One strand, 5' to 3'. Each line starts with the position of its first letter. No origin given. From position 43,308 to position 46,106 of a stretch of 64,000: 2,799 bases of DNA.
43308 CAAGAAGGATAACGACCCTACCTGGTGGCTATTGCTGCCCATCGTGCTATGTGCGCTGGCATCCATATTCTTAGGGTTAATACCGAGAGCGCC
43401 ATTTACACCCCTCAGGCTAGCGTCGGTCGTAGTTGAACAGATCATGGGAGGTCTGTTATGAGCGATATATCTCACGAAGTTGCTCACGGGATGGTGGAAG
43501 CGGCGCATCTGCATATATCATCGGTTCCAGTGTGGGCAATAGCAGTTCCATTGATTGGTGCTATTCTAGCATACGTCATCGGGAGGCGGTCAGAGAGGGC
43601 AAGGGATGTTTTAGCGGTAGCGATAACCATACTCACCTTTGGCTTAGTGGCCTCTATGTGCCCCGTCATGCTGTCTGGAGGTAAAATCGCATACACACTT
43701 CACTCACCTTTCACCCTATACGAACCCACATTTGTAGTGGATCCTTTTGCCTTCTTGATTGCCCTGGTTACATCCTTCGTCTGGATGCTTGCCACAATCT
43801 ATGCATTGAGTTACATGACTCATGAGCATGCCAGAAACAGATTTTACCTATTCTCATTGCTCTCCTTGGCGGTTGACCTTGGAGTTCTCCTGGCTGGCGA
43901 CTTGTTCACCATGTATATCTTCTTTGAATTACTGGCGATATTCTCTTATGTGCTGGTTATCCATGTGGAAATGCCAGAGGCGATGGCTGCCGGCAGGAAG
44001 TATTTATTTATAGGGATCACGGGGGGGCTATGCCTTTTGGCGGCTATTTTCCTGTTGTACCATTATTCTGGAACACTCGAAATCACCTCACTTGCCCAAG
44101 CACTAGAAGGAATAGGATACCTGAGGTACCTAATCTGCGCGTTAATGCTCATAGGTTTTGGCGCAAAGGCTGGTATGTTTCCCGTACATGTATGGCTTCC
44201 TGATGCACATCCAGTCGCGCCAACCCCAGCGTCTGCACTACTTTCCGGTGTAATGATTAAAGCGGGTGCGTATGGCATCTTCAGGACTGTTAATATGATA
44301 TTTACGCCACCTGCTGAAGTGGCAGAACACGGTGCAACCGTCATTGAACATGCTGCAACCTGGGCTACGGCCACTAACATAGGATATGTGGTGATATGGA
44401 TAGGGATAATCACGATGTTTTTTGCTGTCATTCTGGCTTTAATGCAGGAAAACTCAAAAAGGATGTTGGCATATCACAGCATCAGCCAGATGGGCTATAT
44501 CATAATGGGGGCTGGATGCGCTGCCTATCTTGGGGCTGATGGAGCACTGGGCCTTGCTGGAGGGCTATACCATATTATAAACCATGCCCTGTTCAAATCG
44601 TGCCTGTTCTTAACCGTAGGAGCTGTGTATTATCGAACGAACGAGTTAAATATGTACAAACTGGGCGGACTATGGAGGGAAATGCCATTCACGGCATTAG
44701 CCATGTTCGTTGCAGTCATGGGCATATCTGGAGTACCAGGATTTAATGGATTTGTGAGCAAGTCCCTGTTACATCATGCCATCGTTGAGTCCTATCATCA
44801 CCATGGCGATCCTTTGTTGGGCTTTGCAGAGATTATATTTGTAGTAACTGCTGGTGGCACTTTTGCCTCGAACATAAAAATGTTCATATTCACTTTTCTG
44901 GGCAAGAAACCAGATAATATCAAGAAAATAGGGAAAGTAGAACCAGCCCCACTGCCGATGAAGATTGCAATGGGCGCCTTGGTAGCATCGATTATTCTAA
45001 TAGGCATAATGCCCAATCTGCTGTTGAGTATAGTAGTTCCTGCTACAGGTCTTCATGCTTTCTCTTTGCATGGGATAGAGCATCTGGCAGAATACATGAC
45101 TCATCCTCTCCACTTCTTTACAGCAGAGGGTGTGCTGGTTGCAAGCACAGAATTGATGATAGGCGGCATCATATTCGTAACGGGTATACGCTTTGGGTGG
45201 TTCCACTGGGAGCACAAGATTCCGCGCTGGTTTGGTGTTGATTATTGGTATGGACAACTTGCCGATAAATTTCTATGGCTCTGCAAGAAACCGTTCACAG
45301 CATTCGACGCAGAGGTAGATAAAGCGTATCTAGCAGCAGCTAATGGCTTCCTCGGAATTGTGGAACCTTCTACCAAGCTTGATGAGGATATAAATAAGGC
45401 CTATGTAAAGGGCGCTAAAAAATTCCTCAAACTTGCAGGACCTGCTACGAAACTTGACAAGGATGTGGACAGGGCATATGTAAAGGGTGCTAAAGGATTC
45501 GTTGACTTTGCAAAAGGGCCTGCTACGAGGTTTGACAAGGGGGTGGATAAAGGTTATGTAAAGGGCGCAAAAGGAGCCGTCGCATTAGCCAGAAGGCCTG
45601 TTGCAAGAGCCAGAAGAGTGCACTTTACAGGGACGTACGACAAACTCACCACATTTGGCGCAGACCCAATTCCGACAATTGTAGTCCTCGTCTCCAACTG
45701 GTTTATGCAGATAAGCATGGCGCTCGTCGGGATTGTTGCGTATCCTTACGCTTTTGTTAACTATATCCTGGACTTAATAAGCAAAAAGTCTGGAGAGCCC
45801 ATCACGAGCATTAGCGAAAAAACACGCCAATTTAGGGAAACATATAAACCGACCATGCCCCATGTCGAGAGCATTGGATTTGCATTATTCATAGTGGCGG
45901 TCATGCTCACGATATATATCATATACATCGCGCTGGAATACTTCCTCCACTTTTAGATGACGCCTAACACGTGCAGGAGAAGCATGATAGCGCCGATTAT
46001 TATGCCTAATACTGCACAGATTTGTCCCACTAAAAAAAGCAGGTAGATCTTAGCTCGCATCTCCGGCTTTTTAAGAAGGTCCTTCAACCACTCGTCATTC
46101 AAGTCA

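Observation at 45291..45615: Four in-frame tandem repeats form a segmented C-terminal arm on the MrpA/NuoL-like subunit, possibly a lateral helix scaled to the extra MrpD copies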

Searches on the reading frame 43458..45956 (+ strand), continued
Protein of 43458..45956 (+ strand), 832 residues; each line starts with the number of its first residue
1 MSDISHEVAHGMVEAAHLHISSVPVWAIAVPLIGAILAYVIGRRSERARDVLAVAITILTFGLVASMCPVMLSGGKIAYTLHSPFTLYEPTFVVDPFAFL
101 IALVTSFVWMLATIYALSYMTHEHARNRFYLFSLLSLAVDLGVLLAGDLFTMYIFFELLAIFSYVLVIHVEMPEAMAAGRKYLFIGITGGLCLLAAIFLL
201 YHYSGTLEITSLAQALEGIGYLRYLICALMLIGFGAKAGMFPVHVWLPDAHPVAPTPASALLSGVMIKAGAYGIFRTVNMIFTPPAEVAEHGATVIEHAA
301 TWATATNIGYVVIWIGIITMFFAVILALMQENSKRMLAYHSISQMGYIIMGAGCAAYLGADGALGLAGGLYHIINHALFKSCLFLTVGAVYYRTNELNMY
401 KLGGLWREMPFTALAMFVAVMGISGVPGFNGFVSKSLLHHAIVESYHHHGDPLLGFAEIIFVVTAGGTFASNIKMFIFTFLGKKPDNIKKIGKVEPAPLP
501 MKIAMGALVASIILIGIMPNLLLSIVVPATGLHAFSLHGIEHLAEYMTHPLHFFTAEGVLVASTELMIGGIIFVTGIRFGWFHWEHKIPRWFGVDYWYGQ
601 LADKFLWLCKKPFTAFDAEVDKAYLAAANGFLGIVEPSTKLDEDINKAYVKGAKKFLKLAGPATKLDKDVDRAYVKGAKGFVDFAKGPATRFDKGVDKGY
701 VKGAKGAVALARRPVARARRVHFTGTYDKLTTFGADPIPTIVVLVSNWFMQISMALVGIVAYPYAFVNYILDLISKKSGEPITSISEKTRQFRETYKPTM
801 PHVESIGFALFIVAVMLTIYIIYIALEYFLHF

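Call 58: find_encoding_contigs(protein=P0029, flank=10000, max_places=1)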
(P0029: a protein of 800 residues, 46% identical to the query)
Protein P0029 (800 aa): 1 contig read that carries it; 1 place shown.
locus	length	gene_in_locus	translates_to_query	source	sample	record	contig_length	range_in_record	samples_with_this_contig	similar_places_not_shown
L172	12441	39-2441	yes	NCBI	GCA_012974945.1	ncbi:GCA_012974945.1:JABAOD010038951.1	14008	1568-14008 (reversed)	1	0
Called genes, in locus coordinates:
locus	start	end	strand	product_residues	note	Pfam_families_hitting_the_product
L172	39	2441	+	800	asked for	PF00662:Proton_antipo_N (weak), PF10125:NADHdeh_related, PF00361:Proton_antipo_M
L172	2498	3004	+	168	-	PF01899:MNHE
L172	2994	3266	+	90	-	PF04066:MrpF_PhaF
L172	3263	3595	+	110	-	PF03334:PhaG_MnhG_YufB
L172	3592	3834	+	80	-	PF13244:MbhD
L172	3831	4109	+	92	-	PF20501:MbhE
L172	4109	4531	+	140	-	PF04039:MnhB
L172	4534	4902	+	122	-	PF00420:Oxidored_q2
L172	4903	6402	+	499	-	PF00662:Proton_antipo_N, PF10125:NADHdeh_related (weak), PF00361:Proton_antipo_M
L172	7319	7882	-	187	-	-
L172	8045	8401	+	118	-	-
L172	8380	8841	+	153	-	-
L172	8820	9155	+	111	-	-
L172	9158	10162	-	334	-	PF01555:N6_N4_Mtase (weak), PF02384:N6_Mtase (weak), PF01170:UPF0020, PF03602:Cons_hypoth95, PF05175:MTS (weak), PF13847:Methyltransf_31, PF13649:Methyltransf_25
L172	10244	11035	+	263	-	PF20565:DUF6775, PF22529:DUF7001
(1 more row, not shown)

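Call 59: find_encoding_contigs(protein=P0078, flank=10000, max_places=1)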
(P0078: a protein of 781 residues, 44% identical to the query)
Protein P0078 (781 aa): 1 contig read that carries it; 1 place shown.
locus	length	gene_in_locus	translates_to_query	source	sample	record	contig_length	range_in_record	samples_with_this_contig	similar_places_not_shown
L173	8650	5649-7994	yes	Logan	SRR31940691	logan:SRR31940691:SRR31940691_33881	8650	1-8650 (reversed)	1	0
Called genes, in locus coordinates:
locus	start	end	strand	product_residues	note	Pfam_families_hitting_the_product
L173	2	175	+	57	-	?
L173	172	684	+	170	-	PF01899:MNHE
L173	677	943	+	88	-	PF04066:MrpF_PhaF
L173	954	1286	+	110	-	PF03334:PhaG_MnhG_YufB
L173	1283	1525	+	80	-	PF13244:MbhD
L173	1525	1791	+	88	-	PF20501:MbhE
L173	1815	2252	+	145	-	PF04039:MnhB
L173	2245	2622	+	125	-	PF00420:Oxidored_q2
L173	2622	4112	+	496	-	PF00361:Proton_antipo_M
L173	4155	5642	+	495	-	PF00662:Proton_antipo_N, PF00361:Proton_antipo_M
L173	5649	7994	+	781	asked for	PF00361:Proton_antipo_M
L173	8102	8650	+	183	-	?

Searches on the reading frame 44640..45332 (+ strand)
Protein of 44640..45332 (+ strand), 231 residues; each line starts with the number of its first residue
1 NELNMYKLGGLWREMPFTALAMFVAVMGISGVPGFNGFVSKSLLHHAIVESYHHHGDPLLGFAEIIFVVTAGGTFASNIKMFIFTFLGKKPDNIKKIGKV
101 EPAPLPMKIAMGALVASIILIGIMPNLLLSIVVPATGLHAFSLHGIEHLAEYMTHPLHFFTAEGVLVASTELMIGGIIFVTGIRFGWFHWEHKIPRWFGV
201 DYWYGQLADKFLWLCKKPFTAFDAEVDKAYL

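Call 27: find_related_loci(query=A2, collection=genome_contigs, flank=10000)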
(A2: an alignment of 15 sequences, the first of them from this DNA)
Query A2 (231 aa) in genome_contigs; peptide patterns used: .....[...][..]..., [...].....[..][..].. (x = any residue, [..] = any of these).
599 stretches matched a pattern (row limit reached: there are more); 558 encode a relative of the query (tblastn E <= 1e-3); the best 80 are kept; 80 distinct loci.
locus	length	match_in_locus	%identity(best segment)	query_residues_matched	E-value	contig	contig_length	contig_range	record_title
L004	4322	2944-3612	53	1-231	4e-68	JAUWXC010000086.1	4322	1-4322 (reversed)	MAG: Methanocellales archaeon isolate CSMAG_2674 CSMAG_2674_k127_3671895_length_4322_cov_8.0000, whole genome shotgun se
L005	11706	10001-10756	40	1-228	1e-52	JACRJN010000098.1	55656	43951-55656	MAG: Candidatus Schekmanbacteria bacterium isolate NC_groundwater_1830_Pr3_B-0.1um_47_19 SR-2_scaffold_141_1844379, whol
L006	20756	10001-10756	44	1-228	2e-52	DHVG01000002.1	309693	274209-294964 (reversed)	MAG TPA_asm: Elusimicrobia bacterium UBA5214 UBA5214_contig_25, whole genome shotgun sequence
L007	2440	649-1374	41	1-221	2e-52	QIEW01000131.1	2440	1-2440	MAG: bacterium isolate SZUA-191 Ga0063294_10075289, whole genome shotgun sequence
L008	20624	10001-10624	47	1-216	3e-50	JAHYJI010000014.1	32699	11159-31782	MAG: Coriobacteriia bacterium isolate KA18 NODE_734_length_32699_cov_11.394050, whole genome shotgun sequence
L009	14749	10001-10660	44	1-224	6e-48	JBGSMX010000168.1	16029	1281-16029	MAG: Coriobacteriia bacterium isolate JTS-AC241 k141_3521502, whole genome shotgun sequence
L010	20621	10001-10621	46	1-215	1e-47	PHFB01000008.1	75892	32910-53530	MAG: Actinobacteria bacterium HGW-Actinobacteria-1 bjp_ig2102_scaffold_299, whole genome shotgun sequence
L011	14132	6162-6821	43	1-228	3e-47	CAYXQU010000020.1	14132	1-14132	MAG TPA_asm: uncultured Eubacteriales bacterium isolate binchicken_co269_29 genome assembly, contig: NODE_4119_length_14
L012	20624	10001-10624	46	1-212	3e-45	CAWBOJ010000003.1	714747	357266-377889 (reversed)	MAG: uncultured Actinomycetota bacterium isolate MFD04716.bin.2.67 genome assembly, contig: contig_28718, whole genome s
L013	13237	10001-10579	44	1-202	5e-42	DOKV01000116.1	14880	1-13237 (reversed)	MAG TPA_asm: Clostridiaceae bacterium isolate UBA12385 contig_1304, whole genome shotgun sequence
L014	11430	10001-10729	37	1-221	2e-41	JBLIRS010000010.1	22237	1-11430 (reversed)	MAG: bacterium isolate MF1_201704_bin_296 MF1_201704_bin_296_scaffold_10, whole genome shotgun sequence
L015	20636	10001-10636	39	1-203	2e-41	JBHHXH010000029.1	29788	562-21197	MAG: Nitrospiria bacterium isolate D_2_bin.29 NODE_361_length_29788_cov_7.355127, whole genome shotgun sequence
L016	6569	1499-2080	42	1-202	1e-40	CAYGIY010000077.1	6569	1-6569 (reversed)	MAG TPA_asm: uncultured Erysipelothrix sp. isolate ERP113451_co2_315 genome assembly, contig: NODE_9299_length_6569_cov_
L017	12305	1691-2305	39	4-216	2e-39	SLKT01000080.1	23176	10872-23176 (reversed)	MAG: Wenzhouxiangella sp. isolate CSSed165cm_280 CSSed16-5cm-4671, whole genome shotgun sequence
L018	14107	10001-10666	39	1-223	2e-39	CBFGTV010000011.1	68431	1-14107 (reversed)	MAG TPA_asm: uncultured Clostridiaceae bacterium isolate SRR17295758_concoct_140 genome assembly, contig: ERZ23579493.20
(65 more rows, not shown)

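Call 49: find_related_loci(query=A2, collection=metagenome_contigs, flank=10000)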
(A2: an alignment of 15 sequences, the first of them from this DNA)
Query A2 (231 aa) in metagenome_contigs; peptide patterns used: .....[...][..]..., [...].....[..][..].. (x = any residue, [..] = any of these).
600 stretches matched a pattern (row limit reached: there are more); 555 encode a relative of the query (tblastn E <= 1e-3); the best 80 are kept; 80 distinct loci.
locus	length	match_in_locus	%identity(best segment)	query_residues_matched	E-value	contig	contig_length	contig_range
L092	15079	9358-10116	42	1-228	3e-52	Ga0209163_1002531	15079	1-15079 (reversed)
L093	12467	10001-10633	43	4-223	5e-44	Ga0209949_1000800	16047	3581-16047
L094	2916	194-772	42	1-202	2e-42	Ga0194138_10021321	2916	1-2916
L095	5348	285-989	39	1-220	3e-41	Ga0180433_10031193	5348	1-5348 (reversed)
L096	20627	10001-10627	39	1-216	1e-39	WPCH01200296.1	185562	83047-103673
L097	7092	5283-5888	40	2-207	2e-38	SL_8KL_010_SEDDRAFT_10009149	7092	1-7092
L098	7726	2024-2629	40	2-207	2e-38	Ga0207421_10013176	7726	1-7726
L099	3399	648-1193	44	1-189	5e-38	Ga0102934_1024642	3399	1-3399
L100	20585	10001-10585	38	1-204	2e-37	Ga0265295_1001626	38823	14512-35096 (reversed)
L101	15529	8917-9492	40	1-202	1e-35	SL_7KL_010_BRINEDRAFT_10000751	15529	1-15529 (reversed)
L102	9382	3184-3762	40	1-202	2e-35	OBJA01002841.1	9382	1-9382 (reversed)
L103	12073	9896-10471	40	1-202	2e-35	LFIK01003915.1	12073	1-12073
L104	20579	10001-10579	40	1-202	6e-35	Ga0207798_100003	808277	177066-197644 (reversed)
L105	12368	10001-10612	36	2-217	1e-33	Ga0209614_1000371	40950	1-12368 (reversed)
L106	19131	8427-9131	36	1-220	2e-33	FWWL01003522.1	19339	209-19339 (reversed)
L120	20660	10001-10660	32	1-231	8e-22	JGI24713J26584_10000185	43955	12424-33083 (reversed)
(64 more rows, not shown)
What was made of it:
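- Tried and rejected: Metagenome and genome scans (calls 27, 49).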

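Call 79: search_protein_families(library=pfam, proteins=[L120:387-1697:+, L120:1847-3184:+, L120:3204-4124:+, L120:4942-5541:+, L120:6144-6926:+, L120:6823-7119:+, L120:7288-7641:+, L120:11175-11798:+, L120:11884-12480:+], max_evalue=0.001)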
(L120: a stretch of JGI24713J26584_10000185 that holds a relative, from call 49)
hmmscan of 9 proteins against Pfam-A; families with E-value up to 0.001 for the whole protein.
L120:387-1697:+ (436 aa): 2 families
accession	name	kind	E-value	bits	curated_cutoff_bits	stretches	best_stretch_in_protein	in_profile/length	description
PF02875.26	Mur_ligase_C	-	5.1e-18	66.6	28.4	1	293-415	1-126/127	Mur ligase, glutamate ligase domain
PF08245.18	Mur_ligase_M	-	1.3e-16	61.6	24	1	44-269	1-199/200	Mur ligase middle domain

L120:1847-3184:+ (445 aa): 14 families
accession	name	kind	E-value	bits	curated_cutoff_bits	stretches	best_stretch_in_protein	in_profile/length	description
PF01512.22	Complex1_51K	-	6.6e-57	192.1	31.2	1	129-274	1-149/150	Nuo51 FMN-binding domain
PF13375.12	RnfC_N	-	5.7e-36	123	25.6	1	5-103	2-100/101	RnfC Barrel sandwich hybrid domain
PF10531.15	SLBB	-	1.9e-14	53.7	27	1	287-336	1-55/55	SLBB domain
PF13237.11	Fer4_10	-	1.9e-09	37.7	25.5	1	367-418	8-53/53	4Fe-4S dicluster domain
PF12838.12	Fer4_7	-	4.8e-08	33.8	27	1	368-419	2-50/52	4Fe-4S dicluster domain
PF12797.12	Fer4_2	-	3.6e-06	27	24.5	0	402-419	5-22/22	4Fe-4S binding domain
PF13187.11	Fer4_9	-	6.6e-06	26.5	27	1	368-420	2-50/52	4Fe-4S dicluster domain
PF13183.11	Fer4_8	-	7.8e-06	26.8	27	1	365-420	2-67/68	4Fe-4S dicluster domain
PF00037.32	Fer4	-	1e-05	25.6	21.1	0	402-419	3-20/24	4Fe-4S binding domain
PF13534.11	Fer4_17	-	1.8e-05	25.7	22.2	0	400-419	39-58/61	4Fe-4S dicluster domain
PF13746.11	Fer4_18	-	6.7e-05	23.5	27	0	361-382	54-75/114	4Fe-4S dicluster domain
PF12798.12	Fer4_3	-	0.00036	21.6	27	0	368-381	1-14/15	4Fe-4S binding domain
PF05896.17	NQRA_N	-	0.00084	19.9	25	0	26-84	22-79/94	NqrA N-terminal barrel-sandwich hybrid domain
PF12837.12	Fer4_6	-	0.00086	19.6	25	0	367-381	8-22/24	4Fe-4S binding domain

L120:3204-4124:+ (306 aa): 1 family
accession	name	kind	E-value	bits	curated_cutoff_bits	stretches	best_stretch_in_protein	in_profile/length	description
PF03116.20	NQR2_RnfD_RnfE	-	5e-110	367.9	27.7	1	7-301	2-296/296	NQR2, RnfD, RnfE family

L120:4942-5541:+ (199 aa): 1 family
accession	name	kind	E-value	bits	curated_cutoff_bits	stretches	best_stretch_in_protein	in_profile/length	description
PF02508.19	Rnf-Nqr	-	1e-68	231.2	23.8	1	4-186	2-174/174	Rnf-Nqr subunit, membrane protein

L120:6144-6926:+ (260 aa): 14 families
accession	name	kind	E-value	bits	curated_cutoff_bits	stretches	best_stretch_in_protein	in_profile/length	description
PF00037.32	Fer4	-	1.1e-19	69.8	21.1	3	238-259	2-23/24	4Fe-4S binding domain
PF14697.11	Fer4_21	-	1.4e-17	64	35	3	164-232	2-59/59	4Fe-4S dicluster domain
PF12838.12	Fer4_7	-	9e-15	55.3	27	2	215-258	2-52/52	4Fe-4S dicluster domain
PF13237.11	Fer4_10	-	2.5e-14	53.4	25.5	3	213-255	7-53/53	4Fe-4S dicluster domain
PF13187.11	Fer4_9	-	9.8e-14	51.6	27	2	215-259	2-52/52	4Fe-4S dicluster domain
PF04060.18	FeS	-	1.4e-12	47.6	23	1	42-74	1-33/33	Putative Fe-S cluster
PF12837.12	Fer4_6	-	5.2e-11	42.4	25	2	163-185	2-24/24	4Fe-4S binding domain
PF25160.1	LdpA_Fe-S-bd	-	5.4e-09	36.1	27.6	1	146-188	9-46/49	LdpA Fe-S cluster-binding domain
PF12797.12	Fer4_2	-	9.6e-09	35.1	24.5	2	238-255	4-21/22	4Fe-4S binding domain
PF13484.11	Fer4_16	-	8.2e-08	33.4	30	0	215-233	2-20/66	4Fe-4S double cluster binding domain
PF12798.12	Fer4_3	-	6.2e-06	27.1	27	0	244-258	1-15/15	4Fe-4S binding domain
PF13183.11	Fer4_8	-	1.5e-05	25.8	27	0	168-228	3-67/68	4Fe-4S dicluster domain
PF13534.11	Fer4_17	-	5.2e-05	24.1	22.2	0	167-184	43-60/61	4Fe-4S dicluster domain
PF13459.11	Fer4_15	-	0.00033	21.7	22.4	0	238-255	2-19/66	4Fe-4S single cluster domain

L120:6823-7119:+ (98 aa): 0 families

L120:7288-7641:+ (117 aa): 0 families

L120:11175-11798:+ (207 aa): 2 families
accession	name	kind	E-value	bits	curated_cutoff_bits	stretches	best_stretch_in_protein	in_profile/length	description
PF07456.16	Hpre_diP_synt_I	-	1.5e-40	139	30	1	49-196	1-145/147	Heptaprenyl diphosphate synthase component I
PF12822.12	ECF_trnsprt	-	5.1e-06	27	30.7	1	41-192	1-158/169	ECF transporter, substrate-specific component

L120:11884-12480:+ (198 aa): 1 family
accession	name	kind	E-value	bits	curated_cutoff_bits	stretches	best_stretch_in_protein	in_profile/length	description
PF02545.19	Maf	-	9.8e-67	224.7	27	1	5-189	1-186/187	Maf-like protein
